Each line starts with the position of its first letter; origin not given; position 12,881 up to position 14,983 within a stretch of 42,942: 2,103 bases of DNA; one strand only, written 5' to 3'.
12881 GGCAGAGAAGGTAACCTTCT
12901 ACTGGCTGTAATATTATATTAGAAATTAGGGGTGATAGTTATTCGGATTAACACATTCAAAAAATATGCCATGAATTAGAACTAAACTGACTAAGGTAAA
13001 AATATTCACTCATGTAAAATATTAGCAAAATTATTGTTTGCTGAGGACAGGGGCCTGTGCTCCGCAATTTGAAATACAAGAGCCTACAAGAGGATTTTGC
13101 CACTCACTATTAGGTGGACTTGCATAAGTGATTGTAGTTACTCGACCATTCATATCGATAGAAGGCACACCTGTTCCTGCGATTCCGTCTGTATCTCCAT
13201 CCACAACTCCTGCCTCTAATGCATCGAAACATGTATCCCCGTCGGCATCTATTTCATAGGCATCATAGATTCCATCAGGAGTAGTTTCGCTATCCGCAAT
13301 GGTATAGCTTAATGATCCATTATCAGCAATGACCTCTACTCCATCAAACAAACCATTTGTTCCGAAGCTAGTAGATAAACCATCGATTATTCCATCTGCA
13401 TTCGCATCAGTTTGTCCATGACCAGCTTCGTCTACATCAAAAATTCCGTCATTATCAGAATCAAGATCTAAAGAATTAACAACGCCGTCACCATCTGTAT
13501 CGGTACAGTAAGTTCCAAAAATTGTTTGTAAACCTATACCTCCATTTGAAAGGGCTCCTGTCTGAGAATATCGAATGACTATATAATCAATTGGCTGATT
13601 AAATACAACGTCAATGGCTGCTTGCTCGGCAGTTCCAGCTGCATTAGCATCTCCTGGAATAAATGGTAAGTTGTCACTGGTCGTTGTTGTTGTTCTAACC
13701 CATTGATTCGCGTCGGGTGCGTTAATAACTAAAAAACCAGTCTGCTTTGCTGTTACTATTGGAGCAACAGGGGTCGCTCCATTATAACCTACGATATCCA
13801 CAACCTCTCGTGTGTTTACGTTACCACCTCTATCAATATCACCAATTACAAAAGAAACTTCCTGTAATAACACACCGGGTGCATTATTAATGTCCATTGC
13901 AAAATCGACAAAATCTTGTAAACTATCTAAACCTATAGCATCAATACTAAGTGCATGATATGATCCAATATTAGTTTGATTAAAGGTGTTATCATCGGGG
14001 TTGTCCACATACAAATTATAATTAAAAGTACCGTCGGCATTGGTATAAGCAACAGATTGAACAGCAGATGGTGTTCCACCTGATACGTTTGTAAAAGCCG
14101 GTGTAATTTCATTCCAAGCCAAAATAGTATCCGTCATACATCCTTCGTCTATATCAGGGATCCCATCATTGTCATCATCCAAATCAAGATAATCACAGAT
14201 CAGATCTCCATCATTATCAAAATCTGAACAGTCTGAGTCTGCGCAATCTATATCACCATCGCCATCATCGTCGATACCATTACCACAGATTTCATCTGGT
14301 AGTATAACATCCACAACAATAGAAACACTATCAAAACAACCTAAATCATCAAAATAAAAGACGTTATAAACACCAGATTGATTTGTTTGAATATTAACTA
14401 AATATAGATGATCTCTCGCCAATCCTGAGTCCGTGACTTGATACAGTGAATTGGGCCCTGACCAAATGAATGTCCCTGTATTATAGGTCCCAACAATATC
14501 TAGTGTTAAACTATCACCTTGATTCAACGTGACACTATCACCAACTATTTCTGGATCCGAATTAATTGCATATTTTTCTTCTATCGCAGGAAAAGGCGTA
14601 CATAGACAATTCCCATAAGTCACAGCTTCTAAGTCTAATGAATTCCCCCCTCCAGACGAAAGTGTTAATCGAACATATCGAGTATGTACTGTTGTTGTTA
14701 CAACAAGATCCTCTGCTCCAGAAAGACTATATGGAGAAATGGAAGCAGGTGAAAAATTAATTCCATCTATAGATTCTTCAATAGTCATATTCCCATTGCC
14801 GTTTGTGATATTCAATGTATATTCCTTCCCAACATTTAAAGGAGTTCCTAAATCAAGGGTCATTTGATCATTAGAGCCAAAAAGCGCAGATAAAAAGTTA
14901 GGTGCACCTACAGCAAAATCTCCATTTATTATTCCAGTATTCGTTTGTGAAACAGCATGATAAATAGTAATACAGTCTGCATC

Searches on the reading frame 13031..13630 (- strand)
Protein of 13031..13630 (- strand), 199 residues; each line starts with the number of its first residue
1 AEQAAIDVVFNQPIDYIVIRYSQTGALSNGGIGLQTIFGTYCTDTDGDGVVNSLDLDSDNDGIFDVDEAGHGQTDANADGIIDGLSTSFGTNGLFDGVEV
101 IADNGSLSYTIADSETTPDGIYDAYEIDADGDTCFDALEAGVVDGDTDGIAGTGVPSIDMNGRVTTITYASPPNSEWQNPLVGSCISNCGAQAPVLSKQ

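Call 9: search_protein_families(library=ncbifam, proteins=[window:13031-13630:-], max_evalue=10)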
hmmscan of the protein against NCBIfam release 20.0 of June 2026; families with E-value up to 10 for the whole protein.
window:13031-13630:- (199 aa): 2 families
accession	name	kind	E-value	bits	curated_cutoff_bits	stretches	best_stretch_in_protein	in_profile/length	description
NF047638.1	throspo3_MtsC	equivalog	0.12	11.2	350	1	42-138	146-241/428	cell-cell cohesion MYXO-CTERM protein MtsC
NF053691.1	BamM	equivalog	2.9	6.8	315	1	41-76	263-298/376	BamM family beta-barrel-assembly machinery protein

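Call 10: search_protein_families(library=pfam, proteins=[window:13031-13630:-], max_evalue=10)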
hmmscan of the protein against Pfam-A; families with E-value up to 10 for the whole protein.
window:13031-13630:- (199 aa): 1 family
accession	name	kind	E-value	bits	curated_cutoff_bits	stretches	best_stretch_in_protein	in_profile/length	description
PF13833.12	EF-hand_8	-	2.8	8.2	28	1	35-52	28-43/54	EF-hand domain pair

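Call 90: predict_structure(alignment_id=A6)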
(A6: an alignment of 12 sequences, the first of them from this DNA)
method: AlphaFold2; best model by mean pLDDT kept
length: 175 residues; sequences in the alignment: 12
mean_pLDDT: 42.2   pTM: 0.21
mean pLDDT of the five models: 42.2, 38.3, 37.3, 36.3, 35.8
residues with pLDDT >= 90: 0; 70-90: 0; 50-70: 39; < 50: 136
segments of 3 or more residues with pLDDT < 50: 1-20, 29-31, 38-49, 56-58, 64-90, 98-105, 109-114, 125-175
pLDDT, mean of each block of 10 residues (from residue 1): 27 37 52 47 41 50 41 35 41 51 50 52 52 42 33 33 40 32
secondary structure, 60 per line:
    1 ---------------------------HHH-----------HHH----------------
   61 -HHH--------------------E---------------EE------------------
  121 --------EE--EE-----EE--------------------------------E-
elements in order:

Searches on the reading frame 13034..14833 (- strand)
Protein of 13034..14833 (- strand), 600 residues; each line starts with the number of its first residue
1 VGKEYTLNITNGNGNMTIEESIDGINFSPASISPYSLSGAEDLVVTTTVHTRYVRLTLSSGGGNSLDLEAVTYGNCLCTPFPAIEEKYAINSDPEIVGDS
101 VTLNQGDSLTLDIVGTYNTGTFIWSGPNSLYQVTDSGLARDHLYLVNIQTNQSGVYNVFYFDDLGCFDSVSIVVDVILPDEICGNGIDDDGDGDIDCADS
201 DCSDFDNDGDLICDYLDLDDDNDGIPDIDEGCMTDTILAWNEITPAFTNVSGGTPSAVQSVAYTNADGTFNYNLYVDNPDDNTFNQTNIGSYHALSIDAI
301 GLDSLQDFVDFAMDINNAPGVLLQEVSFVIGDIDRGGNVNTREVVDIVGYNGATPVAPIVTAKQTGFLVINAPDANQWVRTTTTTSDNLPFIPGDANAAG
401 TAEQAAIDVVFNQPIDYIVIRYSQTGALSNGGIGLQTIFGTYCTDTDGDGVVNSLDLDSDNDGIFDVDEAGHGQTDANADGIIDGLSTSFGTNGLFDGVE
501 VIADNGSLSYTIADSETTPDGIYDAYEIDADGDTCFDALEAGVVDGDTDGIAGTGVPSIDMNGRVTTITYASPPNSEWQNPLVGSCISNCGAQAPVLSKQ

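Call 36: find_homologous_proteins(query=window:13034-14833:-, max_evalue=0.00001)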
Query window:13034-14833:- (600 aa): 737 proteins with E <= 0.00001 among 8000 candidates; the best 120 are listed.
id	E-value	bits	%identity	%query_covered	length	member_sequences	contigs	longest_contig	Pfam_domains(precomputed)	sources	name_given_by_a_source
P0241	1.6e-152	528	64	26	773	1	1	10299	-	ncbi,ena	-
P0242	5.6e-116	407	37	64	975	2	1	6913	PF02412.24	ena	-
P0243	1.5e-115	405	59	26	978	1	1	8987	PF02412.24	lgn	-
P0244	7.7e-110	387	59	25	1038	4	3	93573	-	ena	-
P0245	1.0e-93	333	53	24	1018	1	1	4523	-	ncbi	ncbi:MAG: hypothetical protein AAFP19_20510, partial [Bacteroidota bacterium]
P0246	1.3e-75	273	39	68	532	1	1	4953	-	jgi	-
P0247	5.3e-69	252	50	9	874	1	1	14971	PF02018.24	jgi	-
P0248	1.7e-59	220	35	66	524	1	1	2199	-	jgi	jgi:hypothetical protein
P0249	1.8e-59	220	60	26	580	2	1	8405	PF00431.27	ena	-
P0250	5.1e-59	219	54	31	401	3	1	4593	-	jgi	-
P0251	1.1e-57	214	56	28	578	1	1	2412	PF00431.27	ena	-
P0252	2.4e-57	213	54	26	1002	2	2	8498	-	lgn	-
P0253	2.5e-57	213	58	26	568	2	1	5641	PF02412.24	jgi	-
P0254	3.9e-57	212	63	24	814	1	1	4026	PF17210.10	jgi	-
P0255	2.5e-56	210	67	25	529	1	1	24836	-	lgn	-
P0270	1.1e-39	155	41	16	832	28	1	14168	PF13585.13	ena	-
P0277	6.0e-35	139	56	24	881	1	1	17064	PF17963.8,PF17517.8,PF17892.8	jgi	-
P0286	1.3e-32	131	30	58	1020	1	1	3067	PF18962.8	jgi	jgi:Secretion system C-terminal sorting domain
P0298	5.8e-28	116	47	18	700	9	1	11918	PF13585.13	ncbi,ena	-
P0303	1.4e-27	115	43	18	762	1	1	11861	PF13585.13,PF17963.8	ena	-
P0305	1.8e-27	114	38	23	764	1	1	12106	PF13585.13,PF17963.8,PF17892.8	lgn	-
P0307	4.8e-27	113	44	31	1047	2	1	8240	PF13585.13,PF26689.1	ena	-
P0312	1.8e-26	111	43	18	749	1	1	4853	PF13585.13,PF17963.8,PF17892.8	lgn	-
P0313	1.9e-26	111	51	24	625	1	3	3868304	-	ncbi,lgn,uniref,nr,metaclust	ncbi:immunoglobulin domain-containing protein [Maribacter sp. HTCC2170]|uniref:immunoglobulin domain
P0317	3.3e-26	110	42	18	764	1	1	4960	PF13585.13,PF17963.8,PF17892.8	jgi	jgi:gliding motility-associated-like protein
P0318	3.4e-26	110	54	12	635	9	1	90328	PF13585.13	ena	-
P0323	6.7e-26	109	45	18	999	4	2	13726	PF18962.8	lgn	-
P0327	1.5e-25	108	42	18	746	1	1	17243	PF13585.13,PF17963.8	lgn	-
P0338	5.3e-25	106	45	18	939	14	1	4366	PF13585.13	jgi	jgi:gliding motility-associated-like protein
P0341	8.3e-25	106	47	23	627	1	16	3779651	-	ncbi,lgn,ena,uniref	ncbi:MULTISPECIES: hypothetical protein [unclassified Flagellimonas]|uniref:Ig-like domain-containin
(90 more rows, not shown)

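Call 69: search_protein_families(library=ncbifam, proteins=[P0313, P0249, P0241, P0277], max_evalue=0.01)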
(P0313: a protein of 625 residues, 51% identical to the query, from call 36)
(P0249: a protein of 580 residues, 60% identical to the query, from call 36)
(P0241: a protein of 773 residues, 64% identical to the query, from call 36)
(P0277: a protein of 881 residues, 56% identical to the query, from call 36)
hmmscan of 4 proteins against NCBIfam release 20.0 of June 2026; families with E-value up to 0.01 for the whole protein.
P0313 (625 aa): 1 family
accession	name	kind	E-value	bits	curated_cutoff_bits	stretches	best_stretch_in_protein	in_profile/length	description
NF053691.1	BamM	equivalog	0.0036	16.3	315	1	168-206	260-298/376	BamM family beta-barrel-assembly machinery protein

P0249 (580 aa): 2 families
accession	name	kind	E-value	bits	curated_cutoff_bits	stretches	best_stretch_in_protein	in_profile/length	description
NF033662.1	acid_disulf_rpt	repeat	5.7e-13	48.4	41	2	548-571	5-28/32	acidic double-disulfide repeat-containing protein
NF047638.1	throspo3_MtsC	equivalog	0.0065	15.4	350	1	143-190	195-242/428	cell-cell cohesion MYXO-CTERM protein MtsC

P0241 (773 aa): 1 family
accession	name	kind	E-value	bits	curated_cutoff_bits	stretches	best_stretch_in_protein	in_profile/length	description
NF033662.1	acid_disulf_rpt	repeat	3.3e-10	39.5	41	2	119-143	5-29/32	acidic double-disulfide repeat-containing protein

P0277 (881 aa): 2 families
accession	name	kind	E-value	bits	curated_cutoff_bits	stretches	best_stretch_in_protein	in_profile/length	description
NF012211.1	tand_rpt_95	domain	3.2e-10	39.8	90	1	498-567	16-85/98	tandem-95 repeat protein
TIGR04225.1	CshA_fibril_rpt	repeat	0.0028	18.5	60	0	513-542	55-79/104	fibrillar adhesin CshA-type repeat protein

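Call 71: find_encoding_contigs(protein=P0241, flank=10000, max_places=2)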
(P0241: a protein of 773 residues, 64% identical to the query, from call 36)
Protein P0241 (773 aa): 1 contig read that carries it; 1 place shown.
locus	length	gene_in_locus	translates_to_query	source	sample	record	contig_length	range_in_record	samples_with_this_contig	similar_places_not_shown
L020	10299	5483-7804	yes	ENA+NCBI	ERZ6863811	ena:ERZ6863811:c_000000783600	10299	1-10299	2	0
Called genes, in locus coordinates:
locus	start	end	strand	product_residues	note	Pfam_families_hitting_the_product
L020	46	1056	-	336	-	PF01548:DEDD_Tnp_IS110, PF02371:Transposase_20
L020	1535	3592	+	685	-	PF13231:PMT_2 (weak)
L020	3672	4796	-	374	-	PF00487:FA_desaturase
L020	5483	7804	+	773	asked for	-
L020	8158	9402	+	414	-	PF00270:DEAD, PF04851:ResIII, PF00271:Helicase_C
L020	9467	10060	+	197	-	-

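Call 80: find_encoding_contigs(protein=P0341, flank=8000, max_places=2)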
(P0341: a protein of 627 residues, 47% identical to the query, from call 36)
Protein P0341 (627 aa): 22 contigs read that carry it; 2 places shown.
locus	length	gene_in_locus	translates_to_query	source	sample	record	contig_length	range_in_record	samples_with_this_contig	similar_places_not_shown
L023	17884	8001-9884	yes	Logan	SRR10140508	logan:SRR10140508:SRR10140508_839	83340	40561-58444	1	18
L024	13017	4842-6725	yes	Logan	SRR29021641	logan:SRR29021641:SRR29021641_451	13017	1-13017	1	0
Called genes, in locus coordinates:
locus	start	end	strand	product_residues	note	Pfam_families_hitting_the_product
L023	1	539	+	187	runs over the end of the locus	PF04542:Sigma70_r2, PF08281:Sigma70_r4_2, PF04545:Sigma70_r4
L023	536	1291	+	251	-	PF10099:RskA_C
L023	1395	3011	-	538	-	PF01408:GFO_IDH_MocA, PF02894:GFO_IDH_MocA_C (faint), PF19051:GFO_IDH_MocA_C2 (faint), PF22725:GFO_IDH_MocA_C3 (faint)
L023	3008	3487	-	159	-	PF07681:DoxX (weak)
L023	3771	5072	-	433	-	PF00919:UPF0004, PF04055:Radical_SAM, PF18693:TRAM_2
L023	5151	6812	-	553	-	PF01425:Amidase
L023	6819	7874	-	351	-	PF02881:SRP54_N, PF13604:AAA_30 (weak), PF00448:SRP54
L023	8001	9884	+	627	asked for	-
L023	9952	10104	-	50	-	PF14128:DUF4295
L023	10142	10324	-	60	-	PF00471:Ribosomal_L33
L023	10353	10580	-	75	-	PF00830:Ribosomal_L28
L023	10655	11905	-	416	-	PF00994:MoCF_biosynth, PF18146:CinA_KH, PF02464:CinA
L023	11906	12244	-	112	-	PF01627:Hpt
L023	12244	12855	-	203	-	PF01557:FAA_hydrolase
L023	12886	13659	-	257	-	PF00929:RNase_T, PF13482:RNase_H_2 (faint), PF20600:ExoX-like_C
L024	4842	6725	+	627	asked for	-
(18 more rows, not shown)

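Call 81: find_encoding_contigs(protein=P0313, flank=8000, max_places=1)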
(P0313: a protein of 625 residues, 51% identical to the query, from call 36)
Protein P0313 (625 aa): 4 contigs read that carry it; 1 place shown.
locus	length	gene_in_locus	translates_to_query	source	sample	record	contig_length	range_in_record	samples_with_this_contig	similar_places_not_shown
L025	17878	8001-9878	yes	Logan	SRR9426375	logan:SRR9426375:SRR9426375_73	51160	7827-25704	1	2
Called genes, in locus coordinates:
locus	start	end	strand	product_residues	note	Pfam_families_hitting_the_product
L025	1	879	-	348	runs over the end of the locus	PF00144:Beta-lactamase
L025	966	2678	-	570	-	PF03486:HI0933_like (weak), PF12831:FAD_oxidored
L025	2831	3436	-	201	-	-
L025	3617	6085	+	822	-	PF13620:CarboxypepD_reg, PF13715:CarbopepD_reg_2, PF07715:Plug, PF00593:TonB_dep_Rec_b-barrel, PF25183:OMP_b-brl_4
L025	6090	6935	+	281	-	PF14054:DUF4249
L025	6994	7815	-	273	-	PF08907:DUF1853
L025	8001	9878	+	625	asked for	-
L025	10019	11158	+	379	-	PF27098:Rv0959_3rd, PF13519:VWA_2 (weak)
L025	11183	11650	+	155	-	-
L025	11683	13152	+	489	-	PF07728:AAA_5 (faint), PF01078:Mg_chelatase (faint)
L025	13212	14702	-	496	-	PF00512:HisKA, PF02518:HATPase_c, PF13581:HATPase_c_2 (weak)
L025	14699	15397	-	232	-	PF00072:Response_reg, PF00486:Trans_reg_C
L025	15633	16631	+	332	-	PF10099:RskA_C (weak)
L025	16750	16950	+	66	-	-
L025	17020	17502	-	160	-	-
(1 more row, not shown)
